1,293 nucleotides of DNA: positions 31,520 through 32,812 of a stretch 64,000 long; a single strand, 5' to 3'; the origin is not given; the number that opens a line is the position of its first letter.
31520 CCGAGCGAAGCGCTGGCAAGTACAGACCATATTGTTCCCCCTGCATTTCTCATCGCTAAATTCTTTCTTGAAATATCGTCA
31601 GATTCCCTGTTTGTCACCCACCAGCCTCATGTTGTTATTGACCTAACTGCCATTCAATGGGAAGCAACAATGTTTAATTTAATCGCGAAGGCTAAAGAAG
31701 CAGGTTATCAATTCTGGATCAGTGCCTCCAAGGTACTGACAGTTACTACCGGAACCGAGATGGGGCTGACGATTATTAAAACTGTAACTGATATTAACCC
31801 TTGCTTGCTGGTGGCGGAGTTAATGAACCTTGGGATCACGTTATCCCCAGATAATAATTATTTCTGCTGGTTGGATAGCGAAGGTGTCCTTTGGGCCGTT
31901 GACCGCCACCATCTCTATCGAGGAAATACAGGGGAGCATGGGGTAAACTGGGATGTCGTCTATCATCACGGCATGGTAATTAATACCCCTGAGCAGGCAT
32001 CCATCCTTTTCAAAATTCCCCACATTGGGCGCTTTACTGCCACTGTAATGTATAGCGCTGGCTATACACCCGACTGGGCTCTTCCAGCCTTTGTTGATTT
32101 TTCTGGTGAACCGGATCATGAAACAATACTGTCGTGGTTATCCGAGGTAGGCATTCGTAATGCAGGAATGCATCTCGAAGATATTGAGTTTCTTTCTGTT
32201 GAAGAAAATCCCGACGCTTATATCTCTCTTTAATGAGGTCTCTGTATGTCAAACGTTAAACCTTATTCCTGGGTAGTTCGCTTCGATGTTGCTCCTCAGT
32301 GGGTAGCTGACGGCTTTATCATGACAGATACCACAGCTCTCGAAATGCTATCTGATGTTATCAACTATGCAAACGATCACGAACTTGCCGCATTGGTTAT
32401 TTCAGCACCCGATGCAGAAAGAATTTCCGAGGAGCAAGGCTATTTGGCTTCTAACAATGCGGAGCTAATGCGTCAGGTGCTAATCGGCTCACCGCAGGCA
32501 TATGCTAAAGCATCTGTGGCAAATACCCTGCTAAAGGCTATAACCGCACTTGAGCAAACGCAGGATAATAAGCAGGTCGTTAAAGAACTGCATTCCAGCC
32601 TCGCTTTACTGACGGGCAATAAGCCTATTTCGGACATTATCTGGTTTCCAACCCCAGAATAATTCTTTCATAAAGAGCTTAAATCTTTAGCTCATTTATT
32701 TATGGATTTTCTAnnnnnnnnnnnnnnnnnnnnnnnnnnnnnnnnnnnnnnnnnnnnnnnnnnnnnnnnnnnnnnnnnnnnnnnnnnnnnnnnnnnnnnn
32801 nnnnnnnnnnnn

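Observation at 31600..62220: A promoter-defined regulon: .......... module 55-75 nt upstream of at least 14 accessory genes, a subset with a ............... box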

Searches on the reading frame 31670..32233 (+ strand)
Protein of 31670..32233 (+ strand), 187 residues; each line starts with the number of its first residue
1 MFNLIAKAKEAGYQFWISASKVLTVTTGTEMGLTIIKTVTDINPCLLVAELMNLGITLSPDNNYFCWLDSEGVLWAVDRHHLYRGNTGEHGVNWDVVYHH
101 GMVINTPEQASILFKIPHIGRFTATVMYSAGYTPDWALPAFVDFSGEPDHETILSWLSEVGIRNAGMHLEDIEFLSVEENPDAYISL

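Call 68: search_protein_families(library=pfam, max_evalue=0.01, proteins=[window:31670-32233:+])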
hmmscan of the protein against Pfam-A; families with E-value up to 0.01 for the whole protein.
window:31670-32233:+ (187 aa): 0 families

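Call 99: search_protein_families(library=phrogs, max_evalue=0.001, proteins=[window:31670-32233:+])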
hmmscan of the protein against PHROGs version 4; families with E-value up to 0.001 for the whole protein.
window:31670-32233:+ (187 aa): 0 families

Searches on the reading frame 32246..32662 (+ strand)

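Call 68: search_protein_families(library=pfam, max_evalue=0.01, proteins=[window:32246-32662:+])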
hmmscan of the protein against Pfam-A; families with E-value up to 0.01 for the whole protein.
window:32246-32662:+ (138 aa): 1 family
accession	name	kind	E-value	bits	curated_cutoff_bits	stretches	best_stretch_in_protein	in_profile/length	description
PF16175.11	DUF4875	-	0.0063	16.7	25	0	74-116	21-63/156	Domain of unknown function (DUF4875)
